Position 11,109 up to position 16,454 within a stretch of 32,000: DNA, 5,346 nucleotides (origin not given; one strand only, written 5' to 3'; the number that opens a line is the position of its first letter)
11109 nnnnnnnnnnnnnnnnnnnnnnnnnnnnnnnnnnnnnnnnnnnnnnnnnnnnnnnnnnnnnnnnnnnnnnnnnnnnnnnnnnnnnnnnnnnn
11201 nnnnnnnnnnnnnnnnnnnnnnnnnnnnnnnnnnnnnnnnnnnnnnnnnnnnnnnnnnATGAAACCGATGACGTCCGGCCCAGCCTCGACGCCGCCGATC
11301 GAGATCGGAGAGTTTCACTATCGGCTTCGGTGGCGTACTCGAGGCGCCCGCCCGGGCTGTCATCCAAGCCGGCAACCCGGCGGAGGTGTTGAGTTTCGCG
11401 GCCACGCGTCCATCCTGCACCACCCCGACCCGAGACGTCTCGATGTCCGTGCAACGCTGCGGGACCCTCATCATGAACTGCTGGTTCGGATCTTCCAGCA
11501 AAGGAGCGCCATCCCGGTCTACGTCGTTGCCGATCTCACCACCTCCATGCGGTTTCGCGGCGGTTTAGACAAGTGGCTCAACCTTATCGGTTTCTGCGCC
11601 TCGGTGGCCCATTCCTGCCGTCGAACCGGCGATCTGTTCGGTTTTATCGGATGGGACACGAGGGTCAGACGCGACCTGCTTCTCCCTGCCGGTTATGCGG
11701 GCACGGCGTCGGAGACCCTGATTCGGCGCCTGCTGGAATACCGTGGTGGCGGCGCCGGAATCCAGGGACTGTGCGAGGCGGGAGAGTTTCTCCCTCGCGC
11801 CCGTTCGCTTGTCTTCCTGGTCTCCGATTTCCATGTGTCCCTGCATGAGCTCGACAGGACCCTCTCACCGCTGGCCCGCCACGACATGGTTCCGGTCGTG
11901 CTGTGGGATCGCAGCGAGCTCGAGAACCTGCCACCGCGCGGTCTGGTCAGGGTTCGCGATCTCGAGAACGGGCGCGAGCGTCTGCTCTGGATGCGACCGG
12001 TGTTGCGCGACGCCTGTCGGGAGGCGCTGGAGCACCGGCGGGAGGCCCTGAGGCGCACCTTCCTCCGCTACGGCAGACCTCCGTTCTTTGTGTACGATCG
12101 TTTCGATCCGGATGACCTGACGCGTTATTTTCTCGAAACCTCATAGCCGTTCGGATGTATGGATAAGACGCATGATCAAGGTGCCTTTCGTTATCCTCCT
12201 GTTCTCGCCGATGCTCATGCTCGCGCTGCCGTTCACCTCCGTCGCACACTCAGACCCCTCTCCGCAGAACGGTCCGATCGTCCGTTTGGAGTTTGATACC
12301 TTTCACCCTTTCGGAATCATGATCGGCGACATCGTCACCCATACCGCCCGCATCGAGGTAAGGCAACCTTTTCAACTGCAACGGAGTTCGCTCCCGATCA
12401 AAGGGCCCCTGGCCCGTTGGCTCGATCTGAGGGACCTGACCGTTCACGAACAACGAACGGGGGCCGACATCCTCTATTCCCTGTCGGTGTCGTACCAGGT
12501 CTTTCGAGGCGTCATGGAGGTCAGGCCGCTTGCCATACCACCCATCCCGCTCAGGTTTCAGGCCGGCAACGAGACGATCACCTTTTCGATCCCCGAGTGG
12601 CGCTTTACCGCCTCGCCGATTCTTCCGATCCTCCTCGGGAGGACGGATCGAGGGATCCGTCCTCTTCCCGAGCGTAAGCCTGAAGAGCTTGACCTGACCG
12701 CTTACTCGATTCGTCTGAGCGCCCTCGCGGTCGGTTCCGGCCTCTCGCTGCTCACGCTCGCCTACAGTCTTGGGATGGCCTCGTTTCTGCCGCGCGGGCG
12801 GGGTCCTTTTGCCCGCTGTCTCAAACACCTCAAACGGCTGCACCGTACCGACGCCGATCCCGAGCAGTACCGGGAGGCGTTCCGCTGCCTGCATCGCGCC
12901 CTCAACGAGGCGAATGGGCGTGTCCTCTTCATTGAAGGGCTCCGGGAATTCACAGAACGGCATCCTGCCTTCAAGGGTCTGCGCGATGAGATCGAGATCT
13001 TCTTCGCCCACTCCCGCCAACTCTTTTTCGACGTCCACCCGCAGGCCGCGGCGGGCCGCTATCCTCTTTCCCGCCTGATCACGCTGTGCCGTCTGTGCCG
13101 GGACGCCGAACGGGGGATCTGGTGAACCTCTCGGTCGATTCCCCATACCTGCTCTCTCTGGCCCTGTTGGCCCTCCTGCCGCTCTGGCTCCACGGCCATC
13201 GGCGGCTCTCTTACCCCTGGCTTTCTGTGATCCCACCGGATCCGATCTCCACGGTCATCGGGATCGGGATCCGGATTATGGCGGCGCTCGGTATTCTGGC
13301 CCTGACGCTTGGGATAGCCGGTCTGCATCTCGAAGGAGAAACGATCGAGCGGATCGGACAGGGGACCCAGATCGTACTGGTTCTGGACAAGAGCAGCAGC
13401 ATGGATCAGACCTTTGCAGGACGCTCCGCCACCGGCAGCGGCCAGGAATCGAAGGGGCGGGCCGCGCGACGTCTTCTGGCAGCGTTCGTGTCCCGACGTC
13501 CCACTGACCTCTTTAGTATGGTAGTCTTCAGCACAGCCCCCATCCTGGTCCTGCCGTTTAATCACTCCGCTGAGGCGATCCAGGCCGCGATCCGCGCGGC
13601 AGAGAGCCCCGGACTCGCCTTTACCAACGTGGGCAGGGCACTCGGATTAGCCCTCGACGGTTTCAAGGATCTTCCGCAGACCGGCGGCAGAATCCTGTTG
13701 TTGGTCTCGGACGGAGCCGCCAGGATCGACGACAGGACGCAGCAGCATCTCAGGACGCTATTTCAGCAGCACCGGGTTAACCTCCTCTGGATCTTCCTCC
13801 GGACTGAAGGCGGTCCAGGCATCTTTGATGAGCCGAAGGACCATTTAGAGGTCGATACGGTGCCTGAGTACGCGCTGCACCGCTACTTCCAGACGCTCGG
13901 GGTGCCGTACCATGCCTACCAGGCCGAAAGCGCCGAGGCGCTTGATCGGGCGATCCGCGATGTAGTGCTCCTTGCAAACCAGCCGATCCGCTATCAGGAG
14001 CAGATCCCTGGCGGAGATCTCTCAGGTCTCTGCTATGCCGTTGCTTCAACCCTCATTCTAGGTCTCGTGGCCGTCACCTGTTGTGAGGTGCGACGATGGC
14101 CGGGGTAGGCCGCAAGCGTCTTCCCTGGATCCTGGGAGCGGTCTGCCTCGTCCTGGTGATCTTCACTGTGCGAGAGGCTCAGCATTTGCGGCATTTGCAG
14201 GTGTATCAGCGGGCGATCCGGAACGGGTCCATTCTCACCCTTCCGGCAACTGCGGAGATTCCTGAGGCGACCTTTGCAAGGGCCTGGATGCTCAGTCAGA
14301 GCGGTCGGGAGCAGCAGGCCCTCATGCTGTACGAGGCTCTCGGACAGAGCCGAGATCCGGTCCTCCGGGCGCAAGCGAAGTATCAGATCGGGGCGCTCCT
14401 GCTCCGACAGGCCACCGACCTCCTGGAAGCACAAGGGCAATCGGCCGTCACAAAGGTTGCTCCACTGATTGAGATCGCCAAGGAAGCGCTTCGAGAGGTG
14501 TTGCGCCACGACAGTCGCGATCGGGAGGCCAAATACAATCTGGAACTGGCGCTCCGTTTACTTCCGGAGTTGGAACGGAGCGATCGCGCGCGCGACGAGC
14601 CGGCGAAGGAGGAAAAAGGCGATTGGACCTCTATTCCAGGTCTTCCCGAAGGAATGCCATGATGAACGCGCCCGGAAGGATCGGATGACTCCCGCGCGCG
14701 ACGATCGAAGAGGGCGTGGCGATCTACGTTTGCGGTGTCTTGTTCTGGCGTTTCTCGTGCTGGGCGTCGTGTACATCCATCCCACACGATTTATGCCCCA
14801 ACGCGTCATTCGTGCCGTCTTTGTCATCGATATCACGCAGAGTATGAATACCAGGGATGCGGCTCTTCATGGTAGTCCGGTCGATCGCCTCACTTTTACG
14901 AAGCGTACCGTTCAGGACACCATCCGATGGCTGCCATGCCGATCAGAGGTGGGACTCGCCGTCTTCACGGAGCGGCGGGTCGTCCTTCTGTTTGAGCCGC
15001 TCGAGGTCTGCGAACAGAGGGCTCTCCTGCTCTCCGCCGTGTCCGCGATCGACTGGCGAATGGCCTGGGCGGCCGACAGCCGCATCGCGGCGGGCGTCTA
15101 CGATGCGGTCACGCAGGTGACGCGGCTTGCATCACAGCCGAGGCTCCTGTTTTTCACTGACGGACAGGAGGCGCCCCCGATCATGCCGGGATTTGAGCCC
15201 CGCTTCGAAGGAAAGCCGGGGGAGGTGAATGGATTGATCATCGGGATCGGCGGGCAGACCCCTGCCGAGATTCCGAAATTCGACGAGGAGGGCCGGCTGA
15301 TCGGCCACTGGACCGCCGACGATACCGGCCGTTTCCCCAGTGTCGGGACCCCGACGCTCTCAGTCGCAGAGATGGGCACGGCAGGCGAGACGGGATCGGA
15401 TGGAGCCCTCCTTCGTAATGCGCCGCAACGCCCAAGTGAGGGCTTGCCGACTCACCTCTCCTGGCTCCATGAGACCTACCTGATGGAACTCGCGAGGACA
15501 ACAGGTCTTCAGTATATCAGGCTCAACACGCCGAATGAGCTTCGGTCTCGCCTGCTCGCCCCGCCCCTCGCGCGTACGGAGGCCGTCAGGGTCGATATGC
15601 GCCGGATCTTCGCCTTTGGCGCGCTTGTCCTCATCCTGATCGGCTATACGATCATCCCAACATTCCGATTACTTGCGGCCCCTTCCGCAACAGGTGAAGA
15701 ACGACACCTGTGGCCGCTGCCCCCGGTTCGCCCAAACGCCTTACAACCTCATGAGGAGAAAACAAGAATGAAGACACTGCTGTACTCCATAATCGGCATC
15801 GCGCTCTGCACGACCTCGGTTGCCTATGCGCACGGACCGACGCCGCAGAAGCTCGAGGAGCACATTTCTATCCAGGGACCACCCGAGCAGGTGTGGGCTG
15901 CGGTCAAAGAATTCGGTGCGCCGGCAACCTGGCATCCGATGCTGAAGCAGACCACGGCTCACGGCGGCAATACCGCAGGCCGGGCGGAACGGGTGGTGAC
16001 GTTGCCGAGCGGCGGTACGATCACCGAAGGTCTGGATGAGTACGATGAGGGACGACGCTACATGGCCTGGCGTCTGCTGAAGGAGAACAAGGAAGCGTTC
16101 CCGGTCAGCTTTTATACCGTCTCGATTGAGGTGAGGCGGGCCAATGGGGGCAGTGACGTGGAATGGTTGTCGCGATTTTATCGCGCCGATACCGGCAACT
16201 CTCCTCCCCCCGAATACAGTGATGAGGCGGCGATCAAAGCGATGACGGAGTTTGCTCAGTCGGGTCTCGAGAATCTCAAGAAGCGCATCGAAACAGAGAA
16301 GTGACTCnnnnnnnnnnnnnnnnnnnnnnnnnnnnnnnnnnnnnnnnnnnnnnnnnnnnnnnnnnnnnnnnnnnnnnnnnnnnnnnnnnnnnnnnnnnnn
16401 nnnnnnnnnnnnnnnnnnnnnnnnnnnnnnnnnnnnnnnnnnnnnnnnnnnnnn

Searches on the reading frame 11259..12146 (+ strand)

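Call 5: search_protein_families(library=ncbifam, proteins=[window:11259-12146:+], max_evalue=0.00001)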
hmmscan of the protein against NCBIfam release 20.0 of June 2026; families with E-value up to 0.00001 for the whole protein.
window:11259-12146:+ (295 aa): 0 families

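Call 62: search_protein_families(library=pfam, proteins=[window:11259-12146:+], max_evalue=0.001)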
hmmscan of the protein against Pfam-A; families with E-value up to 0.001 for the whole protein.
window:11259-12146:+ (295 aa): 1 family
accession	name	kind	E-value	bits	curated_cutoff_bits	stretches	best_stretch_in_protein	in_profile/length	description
PF01882.25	DUF58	-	2.3e-19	69.9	23.4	1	57-261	10-214/216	Protein of unknown function DUF58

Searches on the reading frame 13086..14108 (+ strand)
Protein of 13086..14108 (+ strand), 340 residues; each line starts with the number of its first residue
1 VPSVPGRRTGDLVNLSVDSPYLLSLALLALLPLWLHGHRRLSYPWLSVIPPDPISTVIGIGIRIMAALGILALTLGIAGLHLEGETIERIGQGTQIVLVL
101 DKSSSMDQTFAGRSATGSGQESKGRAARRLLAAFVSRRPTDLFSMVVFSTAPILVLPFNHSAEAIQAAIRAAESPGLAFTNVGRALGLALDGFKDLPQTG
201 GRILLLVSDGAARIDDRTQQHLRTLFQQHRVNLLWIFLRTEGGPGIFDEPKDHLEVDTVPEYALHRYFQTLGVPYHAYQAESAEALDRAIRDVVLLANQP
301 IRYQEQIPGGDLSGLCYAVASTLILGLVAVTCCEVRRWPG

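Call 5: search_protein_families(library=ncbifam, proteins=[window:13086-14108:+], max_evalue=0.00001)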
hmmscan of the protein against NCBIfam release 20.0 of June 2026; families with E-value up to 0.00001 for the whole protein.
window:13086-14108:+ (340 aa): 1 family
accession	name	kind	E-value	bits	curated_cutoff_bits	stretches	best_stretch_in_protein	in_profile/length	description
NF047508.1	VWA_BatA_Lepto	exception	3.4e-06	26.3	380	1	62-214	57-207/315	VWA domain-containing protein BatA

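Call 62: search_protein_families(library=pfam, proteins=[window:13086-14108:+], max_evalue=0.001)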
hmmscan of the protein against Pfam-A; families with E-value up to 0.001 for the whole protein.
window:13086-14108:+ (340 aa): 2 families
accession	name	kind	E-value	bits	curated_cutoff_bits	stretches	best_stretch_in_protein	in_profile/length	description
PF13519.12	VWA_2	-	5.7e-12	46.7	27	1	96-210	1-106/107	von Willebrand factor type A domain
PF00092.34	VWA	-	0.00023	21.9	23.8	1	96-212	2-115/174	von Willebrand factor type A domain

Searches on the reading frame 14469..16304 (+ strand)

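Call 3: search_protein_families(library=pfam, proteins=[window:14469-16304:+], max_evalue=0.01)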
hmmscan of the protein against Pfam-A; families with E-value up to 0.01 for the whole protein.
window:14469-16304:+ (611 aa): 2 families
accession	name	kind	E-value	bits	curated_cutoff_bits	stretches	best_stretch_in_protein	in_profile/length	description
PF10604.15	Polyketide_cyc2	-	6.8e-26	91.7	27.4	1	460-608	2-142/142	Polyketide cyclase / dehydrase and lipid transport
PF13519.12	VWA_2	-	0.00014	22.8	27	1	117-233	2-107/107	von Willebrand factor type A domain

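Call 4: search_protein_families(library=ncbifam, proteins=[window:14469-16304:+], max_evalue=0.01)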
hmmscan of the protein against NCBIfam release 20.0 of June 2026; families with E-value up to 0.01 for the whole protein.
window:14469-16304:+ (611 aa): 0 families
